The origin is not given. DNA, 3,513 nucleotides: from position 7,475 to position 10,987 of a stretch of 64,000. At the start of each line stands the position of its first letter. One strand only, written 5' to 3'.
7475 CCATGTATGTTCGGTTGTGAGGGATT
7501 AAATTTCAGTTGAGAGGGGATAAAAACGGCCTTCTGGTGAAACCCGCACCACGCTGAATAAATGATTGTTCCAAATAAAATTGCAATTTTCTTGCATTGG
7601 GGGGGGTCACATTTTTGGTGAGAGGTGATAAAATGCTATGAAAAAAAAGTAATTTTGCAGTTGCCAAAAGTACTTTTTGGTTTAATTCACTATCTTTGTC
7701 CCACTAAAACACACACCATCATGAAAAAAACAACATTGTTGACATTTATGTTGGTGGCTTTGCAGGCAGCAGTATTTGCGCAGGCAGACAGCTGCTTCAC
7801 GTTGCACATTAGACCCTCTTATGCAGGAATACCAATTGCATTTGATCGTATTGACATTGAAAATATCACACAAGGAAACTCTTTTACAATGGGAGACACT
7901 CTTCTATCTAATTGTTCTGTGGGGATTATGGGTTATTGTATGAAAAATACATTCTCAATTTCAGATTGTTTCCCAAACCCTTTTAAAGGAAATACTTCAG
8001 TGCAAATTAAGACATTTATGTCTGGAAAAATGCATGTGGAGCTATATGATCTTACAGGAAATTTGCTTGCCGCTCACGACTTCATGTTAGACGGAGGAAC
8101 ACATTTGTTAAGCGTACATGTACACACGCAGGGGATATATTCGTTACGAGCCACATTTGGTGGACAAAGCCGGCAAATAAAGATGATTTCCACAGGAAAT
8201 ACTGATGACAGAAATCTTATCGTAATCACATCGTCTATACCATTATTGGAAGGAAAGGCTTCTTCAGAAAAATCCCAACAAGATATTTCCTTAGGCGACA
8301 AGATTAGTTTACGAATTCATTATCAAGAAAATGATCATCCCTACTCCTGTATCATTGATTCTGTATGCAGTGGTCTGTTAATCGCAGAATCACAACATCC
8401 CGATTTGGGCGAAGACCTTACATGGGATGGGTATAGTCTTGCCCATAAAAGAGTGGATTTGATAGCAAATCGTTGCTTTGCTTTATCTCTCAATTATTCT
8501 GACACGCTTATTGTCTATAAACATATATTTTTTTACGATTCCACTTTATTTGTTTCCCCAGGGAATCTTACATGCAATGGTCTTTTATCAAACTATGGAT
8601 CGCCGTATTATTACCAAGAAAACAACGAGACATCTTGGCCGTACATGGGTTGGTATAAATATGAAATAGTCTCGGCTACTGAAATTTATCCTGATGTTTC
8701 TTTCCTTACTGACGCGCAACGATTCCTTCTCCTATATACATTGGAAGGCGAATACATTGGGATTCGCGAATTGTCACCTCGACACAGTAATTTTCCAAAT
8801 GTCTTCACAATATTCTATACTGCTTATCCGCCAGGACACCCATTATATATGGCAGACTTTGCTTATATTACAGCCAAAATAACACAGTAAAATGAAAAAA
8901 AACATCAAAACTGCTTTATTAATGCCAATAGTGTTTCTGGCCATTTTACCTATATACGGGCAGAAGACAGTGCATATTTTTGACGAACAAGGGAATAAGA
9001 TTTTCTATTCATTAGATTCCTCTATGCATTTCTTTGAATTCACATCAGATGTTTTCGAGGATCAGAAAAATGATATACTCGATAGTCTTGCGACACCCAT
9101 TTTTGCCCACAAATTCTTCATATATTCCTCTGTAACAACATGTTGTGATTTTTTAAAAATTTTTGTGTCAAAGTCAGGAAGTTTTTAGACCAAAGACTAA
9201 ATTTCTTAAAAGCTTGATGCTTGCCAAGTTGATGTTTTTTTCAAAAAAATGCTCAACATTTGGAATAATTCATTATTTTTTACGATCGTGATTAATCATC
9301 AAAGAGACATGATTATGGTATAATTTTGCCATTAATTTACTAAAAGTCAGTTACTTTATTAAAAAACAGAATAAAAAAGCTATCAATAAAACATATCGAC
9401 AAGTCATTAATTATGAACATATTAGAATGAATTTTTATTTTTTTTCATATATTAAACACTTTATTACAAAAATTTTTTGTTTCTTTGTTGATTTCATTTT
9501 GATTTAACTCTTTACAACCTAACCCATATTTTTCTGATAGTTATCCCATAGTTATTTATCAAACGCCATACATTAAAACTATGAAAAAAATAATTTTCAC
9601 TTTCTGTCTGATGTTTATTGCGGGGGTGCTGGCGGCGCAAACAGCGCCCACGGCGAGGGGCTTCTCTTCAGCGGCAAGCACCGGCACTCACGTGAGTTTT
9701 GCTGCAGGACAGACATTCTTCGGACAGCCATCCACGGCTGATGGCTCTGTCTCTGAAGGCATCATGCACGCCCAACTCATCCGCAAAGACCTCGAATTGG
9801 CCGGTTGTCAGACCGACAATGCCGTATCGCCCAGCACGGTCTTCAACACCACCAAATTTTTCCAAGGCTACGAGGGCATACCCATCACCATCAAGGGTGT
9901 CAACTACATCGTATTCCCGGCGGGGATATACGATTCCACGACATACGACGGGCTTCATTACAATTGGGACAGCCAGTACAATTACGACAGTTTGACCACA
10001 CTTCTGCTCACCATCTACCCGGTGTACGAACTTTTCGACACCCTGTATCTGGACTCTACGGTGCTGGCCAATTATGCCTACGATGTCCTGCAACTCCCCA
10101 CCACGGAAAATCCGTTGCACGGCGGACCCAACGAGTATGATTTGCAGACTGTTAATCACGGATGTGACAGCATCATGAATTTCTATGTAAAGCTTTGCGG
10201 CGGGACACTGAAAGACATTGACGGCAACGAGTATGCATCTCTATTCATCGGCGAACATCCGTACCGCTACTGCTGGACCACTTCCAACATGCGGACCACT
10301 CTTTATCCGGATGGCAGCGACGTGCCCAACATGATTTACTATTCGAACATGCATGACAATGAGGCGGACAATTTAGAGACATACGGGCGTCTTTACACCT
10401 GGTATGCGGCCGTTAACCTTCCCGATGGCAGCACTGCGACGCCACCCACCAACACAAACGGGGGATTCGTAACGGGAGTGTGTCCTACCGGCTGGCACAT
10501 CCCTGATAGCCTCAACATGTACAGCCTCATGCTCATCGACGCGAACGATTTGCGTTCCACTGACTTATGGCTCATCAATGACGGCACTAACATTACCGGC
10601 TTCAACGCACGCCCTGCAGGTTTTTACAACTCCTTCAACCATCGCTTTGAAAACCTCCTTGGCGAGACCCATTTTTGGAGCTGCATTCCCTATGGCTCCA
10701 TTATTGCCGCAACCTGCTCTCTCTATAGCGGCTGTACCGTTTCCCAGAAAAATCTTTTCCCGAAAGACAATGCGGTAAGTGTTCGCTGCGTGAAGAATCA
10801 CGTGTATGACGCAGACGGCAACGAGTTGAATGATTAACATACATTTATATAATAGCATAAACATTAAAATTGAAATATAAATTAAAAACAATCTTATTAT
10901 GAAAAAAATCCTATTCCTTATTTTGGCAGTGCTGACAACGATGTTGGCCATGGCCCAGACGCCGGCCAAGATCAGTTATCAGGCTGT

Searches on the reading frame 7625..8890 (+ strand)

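Call 7: search_protein_families(library=pfam, proteins=[window:7625-8890:+])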
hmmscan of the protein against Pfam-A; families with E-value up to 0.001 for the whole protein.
window:7625-8890:+ (421 aa): 1 family
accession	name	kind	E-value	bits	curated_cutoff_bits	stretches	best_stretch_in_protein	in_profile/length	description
PF18962.6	Por_Secre_tail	-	7.7e-06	26.6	27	1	116-186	2-72/75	Secretion system C-terminal sorting domain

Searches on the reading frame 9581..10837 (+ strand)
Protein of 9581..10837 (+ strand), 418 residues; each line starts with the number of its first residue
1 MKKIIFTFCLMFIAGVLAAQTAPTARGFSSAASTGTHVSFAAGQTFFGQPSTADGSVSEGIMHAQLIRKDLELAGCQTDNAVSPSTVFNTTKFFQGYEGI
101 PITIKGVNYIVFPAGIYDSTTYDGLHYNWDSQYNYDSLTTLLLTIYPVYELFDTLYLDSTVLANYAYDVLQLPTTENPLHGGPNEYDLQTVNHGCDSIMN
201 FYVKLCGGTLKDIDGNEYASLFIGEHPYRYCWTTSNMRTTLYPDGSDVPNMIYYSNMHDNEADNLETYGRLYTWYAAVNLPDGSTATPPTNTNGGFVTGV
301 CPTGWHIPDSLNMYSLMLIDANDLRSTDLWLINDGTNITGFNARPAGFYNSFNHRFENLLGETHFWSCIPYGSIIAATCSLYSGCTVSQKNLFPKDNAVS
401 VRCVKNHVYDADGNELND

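Call 7: search_protein_families(library=pfam, proteins=[window:9581-10837:+])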
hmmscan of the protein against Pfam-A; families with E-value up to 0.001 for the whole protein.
window:9581-10837:+ (418 aa): 1 family
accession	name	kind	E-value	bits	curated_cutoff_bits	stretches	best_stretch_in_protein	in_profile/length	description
PF09603.15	Fib_succ_major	-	6.8e-20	72.5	33.9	1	231-405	7-187/187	Fibrobacter succinogenes major domain (Fib_succ_major)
